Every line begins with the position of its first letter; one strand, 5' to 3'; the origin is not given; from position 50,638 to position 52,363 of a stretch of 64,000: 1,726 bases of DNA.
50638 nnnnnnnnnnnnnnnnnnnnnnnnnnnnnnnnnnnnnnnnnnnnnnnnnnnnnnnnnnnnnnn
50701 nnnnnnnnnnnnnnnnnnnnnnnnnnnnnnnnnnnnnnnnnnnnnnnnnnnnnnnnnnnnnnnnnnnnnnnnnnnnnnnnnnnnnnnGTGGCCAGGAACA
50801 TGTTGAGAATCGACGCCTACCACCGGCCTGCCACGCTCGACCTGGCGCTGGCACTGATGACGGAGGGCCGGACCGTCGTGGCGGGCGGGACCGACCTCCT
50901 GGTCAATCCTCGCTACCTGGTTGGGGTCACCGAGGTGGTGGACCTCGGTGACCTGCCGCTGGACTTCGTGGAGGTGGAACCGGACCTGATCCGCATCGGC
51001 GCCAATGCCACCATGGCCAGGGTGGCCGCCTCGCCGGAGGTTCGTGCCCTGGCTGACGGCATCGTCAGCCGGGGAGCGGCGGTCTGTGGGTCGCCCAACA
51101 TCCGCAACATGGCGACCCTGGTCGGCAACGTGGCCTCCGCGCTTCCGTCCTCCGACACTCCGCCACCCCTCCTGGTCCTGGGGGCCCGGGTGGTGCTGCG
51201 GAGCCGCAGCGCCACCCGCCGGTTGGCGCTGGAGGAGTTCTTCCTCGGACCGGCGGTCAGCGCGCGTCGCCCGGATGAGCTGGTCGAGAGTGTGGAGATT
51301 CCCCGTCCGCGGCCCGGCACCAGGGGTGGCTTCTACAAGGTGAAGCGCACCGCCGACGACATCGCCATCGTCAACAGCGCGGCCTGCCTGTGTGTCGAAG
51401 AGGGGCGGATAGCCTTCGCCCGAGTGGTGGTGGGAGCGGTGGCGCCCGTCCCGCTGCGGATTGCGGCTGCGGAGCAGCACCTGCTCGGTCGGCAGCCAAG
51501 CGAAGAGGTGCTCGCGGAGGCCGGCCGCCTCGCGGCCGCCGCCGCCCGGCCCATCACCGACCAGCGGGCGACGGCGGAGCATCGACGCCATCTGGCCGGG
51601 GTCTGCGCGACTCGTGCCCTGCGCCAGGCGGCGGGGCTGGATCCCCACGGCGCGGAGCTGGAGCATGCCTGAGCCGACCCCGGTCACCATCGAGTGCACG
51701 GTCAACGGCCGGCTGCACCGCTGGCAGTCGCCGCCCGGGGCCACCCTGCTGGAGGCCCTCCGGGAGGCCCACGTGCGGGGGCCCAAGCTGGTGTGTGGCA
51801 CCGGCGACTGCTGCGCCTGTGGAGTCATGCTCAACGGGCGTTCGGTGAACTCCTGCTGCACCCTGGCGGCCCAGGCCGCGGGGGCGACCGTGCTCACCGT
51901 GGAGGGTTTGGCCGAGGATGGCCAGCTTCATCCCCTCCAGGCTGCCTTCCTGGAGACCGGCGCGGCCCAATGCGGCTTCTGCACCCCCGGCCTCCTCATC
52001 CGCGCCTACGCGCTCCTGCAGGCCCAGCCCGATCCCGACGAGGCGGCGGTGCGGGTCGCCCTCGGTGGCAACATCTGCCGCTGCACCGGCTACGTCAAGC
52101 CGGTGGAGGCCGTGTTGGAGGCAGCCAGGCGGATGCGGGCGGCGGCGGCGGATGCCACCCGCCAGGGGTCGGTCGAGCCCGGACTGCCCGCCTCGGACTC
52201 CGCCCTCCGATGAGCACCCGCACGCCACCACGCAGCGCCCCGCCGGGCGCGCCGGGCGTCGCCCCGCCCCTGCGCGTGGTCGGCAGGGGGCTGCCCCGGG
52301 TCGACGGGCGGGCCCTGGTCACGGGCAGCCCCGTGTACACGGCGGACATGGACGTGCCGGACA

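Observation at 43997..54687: Two architecturally different XDH-family hydroxylases side by side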

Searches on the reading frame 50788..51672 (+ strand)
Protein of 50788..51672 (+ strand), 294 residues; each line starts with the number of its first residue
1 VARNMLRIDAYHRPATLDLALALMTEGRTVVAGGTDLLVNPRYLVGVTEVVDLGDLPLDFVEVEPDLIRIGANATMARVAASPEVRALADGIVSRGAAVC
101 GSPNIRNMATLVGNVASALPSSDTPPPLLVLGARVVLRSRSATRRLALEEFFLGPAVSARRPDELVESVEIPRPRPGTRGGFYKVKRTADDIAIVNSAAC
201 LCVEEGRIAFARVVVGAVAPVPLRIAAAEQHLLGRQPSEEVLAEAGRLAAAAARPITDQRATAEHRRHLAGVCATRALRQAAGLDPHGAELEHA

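Call 3: search_protein_families(library=pfam, proteins=[window:50788-51672:+])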
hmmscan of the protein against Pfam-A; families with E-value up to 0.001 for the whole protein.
window:50788-51672:+ (294 aa): 2 families
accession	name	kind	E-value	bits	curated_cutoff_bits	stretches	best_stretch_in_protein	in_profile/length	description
PF00941.27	FAD_binding_5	-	7.8e-35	120.6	27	1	11-174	5-170/170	FAD binding domain in molybdopterin dehydrogenase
PF03450.22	CO_deh_flav_C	-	6.9e-24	84.4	25.5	1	182-281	3-102/102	CO dehydrogenase flavoprotein C-terminal domain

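Call 4: search_protein_families(library=ncbifam, proteins=[window:50788-51672:+])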
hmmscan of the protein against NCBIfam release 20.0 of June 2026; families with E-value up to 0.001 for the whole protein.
window:50788-51672:+ (294 aa): 8 families
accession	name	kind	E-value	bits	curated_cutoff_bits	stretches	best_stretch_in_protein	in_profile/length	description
NF043083.1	XdhB_XDHase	equivalog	3.7e-47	160.8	310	1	5-282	1-284/289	xanthine dehydrogenase subunit XdhB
NF041019.1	glyceraldDH_beta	equivalog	8.9e-44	149.8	350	1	11-280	8-279/280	glyceraldehyde dehydrogenase subunit beta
TIGR02963.1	xanthine_xdhA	equivalog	9.2e-44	149.8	467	1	11-276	195-463/468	xanthine dehydrogenase small subunit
NF007427.0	PRK09971.1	equivalog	6.9e-42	143.6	287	1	5-281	1-283/292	xanthine dehydrogenase FAD-binding subunit XdhB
TIGR03195.1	4hydrxCoA_B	equivalog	1.4e-19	70.4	404.55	2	11-116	7-115/321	4-hydroxybenzoyl-CoA reductase subunit beta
TIGR03199.1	pucC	equivalog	6e-18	65.1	306.05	1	15-248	2-236/264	xanthine dehydrogenase subunit C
TIGR03312.1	Se_sel_red_FAD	hypoth_equivalog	4.6e-17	62.1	241.5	1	8-276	1-245/257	molybdopterin-dependent oxidoreductase FAD-binding subunit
TIGR02969.1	mam_aldehyde_ox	subfamily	2.7e-13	48.3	1912.3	1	99-249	340-493/1330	aldehyde oxidase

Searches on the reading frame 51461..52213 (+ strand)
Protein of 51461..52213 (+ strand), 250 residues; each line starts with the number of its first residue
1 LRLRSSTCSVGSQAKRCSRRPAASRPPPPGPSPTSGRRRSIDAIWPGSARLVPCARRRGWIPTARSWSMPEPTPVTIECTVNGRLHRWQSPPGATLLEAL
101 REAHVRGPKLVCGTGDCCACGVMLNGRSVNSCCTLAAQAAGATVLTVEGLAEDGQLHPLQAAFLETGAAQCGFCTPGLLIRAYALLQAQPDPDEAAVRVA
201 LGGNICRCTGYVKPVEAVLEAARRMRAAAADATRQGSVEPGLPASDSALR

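Call 3: search_protein_families(library=pfam, proteins=[window:51461-52213:+])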
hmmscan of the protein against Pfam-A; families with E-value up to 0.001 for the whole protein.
window:51461-52213:+ (250 aa): 2 families
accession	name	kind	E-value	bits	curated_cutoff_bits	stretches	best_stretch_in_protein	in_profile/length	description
PF01799.25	Fer2_2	-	4.4e-29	100.9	30.3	1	146-218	1-74/75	[2Fe-2S] binding domain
PF00111.32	Fer2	-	0.00011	22.6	21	1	80-132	2-55/77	2Fe-2S iron-sulfur cluster binding domain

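Call 4: search_protein_families(library=ncbifam, proteins=[window:51461-52213:+])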
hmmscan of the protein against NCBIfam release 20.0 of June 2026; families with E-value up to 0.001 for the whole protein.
window:51461-52213:+ (250 aa): 11 families
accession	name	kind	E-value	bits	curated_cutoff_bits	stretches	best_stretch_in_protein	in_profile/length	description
NF041020.1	glyceraldDH_gamma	equivalog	7e-51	172.1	290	1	75-226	11-163/164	glyceraldehyde dehydrogenase subunit gamma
TIGR03193.1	4hydroxCoAred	equivalog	1.8e-40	138.3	257.8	1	79-222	4-148/148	4-hydroxybenzoyl-CoA reductase subunit gamma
NF043084.2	XdhC_XDHase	equivalog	2e-40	137.7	217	1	76-220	2-148/151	xanthine dehydrogenase subunit XdhC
NF045668.1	pterin_aldehy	equivalog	3.5e-39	134.6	1100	1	79-229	5-159/905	molybdopterin-dependent aldehyde oxidoreductase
NF007387.0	PRK09908.1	equivalog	8.5e-39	132.5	212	1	74-223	6-157/159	xanthine dehydrogenase iron sulfur-binding subunit XdhC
TIGR03198.1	pucE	equivalog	3.6e-37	127.1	254.3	1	77-221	4-148/151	xanthine dehydrogenase subunit E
TIGR02963.1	xanthine_xdhA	equivalog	2.2e-36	125.5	467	1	90-231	15-167/468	xanthine dehydrogenase small subunit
TIGR03311.1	Se_dep_XDH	equivalog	2.7e-36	125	830.45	1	89-229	11-151/848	selenium-dependent xanthine dehydrogenase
NF008514.0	PRK11433.1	equivalog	8e-34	117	322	1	66-224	42-216/218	aldehyde dehydrogenase iron-sulfur subunit PaoA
TIGR02969.1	mam_aldehyde_ox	subfamily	1.2e-22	79.3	1912.3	1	89-218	16-157/1330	aldehyde oxidase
TIGR03313.1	Se_sel_red_Mo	hypoth_equivalog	6.1e-11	40.7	1101.9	1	80-227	2-150/951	molybdopterin-dependent oxidoreductase Mo/Fe-S-binding subunit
